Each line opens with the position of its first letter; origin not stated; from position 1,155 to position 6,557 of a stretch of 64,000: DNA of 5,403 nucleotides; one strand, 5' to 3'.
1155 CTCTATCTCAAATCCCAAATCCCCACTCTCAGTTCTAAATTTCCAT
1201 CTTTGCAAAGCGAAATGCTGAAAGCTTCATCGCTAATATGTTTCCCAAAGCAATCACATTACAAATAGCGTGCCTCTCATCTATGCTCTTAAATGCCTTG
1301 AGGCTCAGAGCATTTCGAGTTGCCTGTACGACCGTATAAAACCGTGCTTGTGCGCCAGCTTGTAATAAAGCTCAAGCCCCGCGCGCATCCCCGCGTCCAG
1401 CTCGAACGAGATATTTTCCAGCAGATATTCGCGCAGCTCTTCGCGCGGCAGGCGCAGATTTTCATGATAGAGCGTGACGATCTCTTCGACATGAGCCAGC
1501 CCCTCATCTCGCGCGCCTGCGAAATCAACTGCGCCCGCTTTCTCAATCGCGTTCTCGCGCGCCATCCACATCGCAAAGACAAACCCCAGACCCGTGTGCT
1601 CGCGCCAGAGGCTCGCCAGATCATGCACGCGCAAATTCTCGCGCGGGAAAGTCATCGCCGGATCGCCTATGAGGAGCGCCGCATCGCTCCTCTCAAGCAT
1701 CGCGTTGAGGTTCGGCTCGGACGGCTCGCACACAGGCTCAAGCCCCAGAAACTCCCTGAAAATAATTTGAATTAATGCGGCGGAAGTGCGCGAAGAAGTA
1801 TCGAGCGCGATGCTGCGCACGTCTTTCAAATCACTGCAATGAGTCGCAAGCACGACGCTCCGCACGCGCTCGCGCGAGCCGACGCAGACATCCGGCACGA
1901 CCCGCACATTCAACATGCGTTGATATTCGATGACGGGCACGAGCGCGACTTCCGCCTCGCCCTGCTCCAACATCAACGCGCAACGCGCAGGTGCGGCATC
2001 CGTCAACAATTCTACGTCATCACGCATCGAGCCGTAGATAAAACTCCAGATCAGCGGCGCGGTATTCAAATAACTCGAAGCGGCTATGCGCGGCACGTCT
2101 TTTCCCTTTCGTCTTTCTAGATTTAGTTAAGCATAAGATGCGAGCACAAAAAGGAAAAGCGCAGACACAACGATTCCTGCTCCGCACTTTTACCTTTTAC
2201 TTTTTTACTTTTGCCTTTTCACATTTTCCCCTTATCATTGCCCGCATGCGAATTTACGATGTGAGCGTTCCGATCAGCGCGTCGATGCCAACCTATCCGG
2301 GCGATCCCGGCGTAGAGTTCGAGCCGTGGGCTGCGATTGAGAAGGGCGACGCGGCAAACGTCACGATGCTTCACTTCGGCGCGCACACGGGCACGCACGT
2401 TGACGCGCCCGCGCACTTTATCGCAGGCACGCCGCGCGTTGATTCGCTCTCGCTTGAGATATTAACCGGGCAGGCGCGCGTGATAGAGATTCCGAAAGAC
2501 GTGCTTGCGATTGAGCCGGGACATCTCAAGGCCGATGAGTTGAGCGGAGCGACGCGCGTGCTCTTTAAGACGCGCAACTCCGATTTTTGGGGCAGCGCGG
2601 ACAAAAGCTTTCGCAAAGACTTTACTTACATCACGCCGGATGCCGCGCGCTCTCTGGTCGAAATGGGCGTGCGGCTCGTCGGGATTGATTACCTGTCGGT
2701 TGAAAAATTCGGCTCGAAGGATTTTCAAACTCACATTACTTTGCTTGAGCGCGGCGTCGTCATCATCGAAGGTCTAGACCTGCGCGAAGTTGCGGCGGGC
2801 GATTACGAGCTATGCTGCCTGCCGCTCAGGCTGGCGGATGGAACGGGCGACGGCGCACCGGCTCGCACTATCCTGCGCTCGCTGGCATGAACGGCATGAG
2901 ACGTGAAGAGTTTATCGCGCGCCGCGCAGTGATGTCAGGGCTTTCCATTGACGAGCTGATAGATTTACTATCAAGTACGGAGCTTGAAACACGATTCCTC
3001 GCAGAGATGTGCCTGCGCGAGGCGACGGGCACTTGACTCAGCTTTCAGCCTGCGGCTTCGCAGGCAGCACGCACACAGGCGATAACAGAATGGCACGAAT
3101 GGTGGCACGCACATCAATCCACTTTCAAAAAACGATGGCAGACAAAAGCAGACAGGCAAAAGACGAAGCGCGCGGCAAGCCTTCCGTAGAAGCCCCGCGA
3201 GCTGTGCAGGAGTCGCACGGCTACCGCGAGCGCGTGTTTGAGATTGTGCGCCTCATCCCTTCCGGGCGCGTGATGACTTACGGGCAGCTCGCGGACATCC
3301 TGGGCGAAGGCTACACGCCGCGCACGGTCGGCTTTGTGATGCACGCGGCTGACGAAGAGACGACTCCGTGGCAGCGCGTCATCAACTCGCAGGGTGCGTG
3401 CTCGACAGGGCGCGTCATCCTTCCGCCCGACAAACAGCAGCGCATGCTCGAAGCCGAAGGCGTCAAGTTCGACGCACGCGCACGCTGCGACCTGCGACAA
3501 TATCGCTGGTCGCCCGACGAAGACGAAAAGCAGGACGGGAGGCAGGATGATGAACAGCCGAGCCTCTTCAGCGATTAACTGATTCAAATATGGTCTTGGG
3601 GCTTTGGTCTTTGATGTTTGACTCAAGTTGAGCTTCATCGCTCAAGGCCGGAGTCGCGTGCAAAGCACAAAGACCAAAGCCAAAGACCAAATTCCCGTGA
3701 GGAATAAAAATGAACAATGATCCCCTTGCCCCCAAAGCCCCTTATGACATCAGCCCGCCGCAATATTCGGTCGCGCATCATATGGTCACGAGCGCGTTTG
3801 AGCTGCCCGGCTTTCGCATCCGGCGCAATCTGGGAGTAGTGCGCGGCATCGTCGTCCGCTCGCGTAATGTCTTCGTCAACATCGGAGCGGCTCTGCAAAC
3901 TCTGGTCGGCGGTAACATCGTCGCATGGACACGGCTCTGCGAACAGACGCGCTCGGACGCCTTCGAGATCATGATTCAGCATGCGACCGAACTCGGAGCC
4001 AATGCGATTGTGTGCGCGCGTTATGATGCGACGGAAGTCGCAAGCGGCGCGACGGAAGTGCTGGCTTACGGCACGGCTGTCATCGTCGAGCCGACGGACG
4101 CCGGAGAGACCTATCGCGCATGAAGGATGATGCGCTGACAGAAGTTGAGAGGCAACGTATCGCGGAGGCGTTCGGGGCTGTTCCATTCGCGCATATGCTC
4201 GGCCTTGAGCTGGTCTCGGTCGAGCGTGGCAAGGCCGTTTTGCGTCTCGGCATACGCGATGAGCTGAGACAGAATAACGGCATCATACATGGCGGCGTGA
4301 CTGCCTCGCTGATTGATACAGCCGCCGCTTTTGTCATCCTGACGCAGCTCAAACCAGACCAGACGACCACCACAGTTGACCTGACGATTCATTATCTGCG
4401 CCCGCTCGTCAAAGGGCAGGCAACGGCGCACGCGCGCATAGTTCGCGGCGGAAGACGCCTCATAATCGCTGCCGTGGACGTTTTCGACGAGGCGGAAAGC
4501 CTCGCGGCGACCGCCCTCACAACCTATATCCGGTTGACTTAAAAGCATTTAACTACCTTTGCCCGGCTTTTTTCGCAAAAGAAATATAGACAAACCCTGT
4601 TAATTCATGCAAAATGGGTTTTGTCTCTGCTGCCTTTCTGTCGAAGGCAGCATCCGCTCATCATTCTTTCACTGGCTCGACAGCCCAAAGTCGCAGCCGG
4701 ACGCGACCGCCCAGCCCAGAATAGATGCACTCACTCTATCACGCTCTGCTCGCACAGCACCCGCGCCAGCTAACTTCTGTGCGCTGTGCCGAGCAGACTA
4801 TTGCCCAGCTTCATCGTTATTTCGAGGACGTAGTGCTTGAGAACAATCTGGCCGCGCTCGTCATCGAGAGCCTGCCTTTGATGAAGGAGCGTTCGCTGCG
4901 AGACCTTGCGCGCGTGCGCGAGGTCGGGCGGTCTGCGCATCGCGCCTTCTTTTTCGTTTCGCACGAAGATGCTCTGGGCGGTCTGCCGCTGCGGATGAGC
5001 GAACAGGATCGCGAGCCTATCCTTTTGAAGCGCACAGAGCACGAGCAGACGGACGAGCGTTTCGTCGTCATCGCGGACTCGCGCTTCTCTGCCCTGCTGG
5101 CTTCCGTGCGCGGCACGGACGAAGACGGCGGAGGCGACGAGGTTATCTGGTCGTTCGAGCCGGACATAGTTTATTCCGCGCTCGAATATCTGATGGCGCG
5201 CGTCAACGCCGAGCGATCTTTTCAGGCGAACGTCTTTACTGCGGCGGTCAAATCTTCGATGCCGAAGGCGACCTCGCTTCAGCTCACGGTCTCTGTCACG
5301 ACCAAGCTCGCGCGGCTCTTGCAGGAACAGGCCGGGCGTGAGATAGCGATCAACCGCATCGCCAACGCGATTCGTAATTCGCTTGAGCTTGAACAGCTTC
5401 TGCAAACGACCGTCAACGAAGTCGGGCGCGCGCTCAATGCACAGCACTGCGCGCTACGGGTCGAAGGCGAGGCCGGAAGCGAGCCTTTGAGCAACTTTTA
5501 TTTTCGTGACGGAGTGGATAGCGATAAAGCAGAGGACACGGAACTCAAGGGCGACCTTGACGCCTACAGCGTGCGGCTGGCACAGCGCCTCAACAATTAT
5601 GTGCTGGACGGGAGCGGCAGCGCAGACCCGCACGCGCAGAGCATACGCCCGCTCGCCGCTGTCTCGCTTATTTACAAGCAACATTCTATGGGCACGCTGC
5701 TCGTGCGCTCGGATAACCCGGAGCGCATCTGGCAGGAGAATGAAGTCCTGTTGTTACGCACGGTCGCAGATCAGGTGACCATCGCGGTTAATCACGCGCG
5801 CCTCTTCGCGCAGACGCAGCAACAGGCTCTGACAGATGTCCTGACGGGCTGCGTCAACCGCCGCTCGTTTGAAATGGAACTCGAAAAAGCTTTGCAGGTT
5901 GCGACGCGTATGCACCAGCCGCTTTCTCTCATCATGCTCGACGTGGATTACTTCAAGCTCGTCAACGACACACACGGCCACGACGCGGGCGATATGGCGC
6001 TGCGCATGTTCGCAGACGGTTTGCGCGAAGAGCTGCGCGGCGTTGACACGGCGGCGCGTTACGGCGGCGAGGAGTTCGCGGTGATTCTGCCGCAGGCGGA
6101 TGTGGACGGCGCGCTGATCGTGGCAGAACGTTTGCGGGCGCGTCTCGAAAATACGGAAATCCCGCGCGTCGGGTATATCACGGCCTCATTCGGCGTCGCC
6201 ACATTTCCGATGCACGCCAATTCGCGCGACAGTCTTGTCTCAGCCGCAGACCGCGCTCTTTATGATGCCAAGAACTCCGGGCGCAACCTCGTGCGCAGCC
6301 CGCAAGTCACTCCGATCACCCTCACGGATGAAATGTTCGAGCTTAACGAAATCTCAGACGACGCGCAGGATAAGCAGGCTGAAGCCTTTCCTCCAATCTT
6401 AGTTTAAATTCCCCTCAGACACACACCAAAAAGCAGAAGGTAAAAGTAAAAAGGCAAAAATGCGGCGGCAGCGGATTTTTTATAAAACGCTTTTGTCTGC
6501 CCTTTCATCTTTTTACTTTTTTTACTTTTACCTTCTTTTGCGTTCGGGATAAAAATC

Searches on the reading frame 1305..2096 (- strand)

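Call 72: search_protein_families(library=pfam, proteins=[window:1305-2096:-], max_evalue=0.00001)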
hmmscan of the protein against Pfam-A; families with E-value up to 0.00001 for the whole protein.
window:1305-2096:- (263 aa): 1 family
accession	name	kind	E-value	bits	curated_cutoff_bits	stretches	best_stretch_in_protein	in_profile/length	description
PF02621.19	VitK2_biosynth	-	1.2e-49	169.6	26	1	3-249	2-251/252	Menaquinone biosynthesis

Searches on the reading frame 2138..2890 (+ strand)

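Call 72: search_protein_families(library=pfam, proteins=[window:2138-2890:+], max_evalue=0.00001)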
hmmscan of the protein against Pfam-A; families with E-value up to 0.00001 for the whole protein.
window:2138-2890:+ (250 aa): 1 family
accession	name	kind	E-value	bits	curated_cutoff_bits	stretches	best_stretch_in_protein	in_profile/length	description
PF04199.19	Cyclase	-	1.4e-23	84.1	23.1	1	40-189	1-141/142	Putative cyclase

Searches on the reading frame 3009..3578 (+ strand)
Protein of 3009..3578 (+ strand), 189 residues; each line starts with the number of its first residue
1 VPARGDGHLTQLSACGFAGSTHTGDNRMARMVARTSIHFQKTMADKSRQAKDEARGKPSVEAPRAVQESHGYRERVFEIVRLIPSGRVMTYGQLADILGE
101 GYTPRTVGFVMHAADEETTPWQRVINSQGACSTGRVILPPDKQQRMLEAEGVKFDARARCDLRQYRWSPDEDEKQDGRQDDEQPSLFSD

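Call 32: search_protein_families(library=pfam, proteins=[window:3009-3578:+])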
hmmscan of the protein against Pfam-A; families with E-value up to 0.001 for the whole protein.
window:3009-3578:+ (189 aa): 1 family
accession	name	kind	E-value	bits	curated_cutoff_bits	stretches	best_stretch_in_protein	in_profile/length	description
PF01035.26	DNA_binding_1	-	1.8e-17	63.4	27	1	73-152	3-81/81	6-O-methylguanine DNA methyltransferase, DNA binding domain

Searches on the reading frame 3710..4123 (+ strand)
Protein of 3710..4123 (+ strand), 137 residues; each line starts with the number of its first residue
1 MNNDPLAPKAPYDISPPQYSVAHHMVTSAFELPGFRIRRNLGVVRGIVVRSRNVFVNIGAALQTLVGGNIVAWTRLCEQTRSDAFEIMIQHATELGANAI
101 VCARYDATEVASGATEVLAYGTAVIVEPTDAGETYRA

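Call 32: search_protein_families(library=pfam, proteins=[window:3710-4123:+])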
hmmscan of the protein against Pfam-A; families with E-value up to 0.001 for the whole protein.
window:3710-4123:+ (137 aa): 1 family
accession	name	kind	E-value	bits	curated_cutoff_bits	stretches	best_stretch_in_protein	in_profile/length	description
PF01906.23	YbjQ_1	-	8.3e-29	100.7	23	1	25-126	2-103/103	Putative heavy-metal-binding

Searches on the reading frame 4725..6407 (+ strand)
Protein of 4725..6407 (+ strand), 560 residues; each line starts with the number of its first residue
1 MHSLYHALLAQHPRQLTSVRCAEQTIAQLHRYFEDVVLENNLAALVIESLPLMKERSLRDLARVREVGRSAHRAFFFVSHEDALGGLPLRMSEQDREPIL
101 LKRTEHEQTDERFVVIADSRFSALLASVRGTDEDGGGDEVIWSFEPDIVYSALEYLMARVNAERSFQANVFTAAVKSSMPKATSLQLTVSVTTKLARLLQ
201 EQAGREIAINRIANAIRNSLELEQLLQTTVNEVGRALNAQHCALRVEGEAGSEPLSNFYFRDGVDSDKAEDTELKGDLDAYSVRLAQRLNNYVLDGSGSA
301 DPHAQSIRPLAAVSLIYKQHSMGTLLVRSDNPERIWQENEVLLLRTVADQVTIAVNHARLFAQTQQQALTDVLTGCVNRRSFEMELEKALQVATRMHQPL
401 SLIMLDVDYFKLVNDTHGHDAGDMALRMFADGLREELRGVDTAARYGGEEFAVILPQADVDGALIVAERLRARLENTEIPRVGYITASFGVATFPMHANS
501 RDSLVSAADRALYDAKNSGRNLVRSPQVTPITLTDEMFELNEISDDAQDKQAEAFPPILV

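Call 72: search_protein_families(library=pfam, proteins=[window:4725-6407:+], max_evalue=0.00001)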
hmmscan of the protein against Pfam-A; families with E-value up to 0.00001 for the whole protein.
window:4725-6407:+ (560 aa): 3 families
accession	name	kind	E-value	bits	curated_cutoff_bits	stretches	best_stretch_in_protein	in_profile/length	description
PF00990.26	GGDEF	-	1.9e-44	151.7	23.8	1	368-521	1-160/161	Diguanylate cyclase, GGDEF domain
PF01590.32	GAF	-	1.6e-10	42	22.4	1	221-355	1-133/133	GAF domain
PF13185.12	GAF_2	-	1.2e-06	29.2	28.6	1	220-355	2-135/136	GAF domain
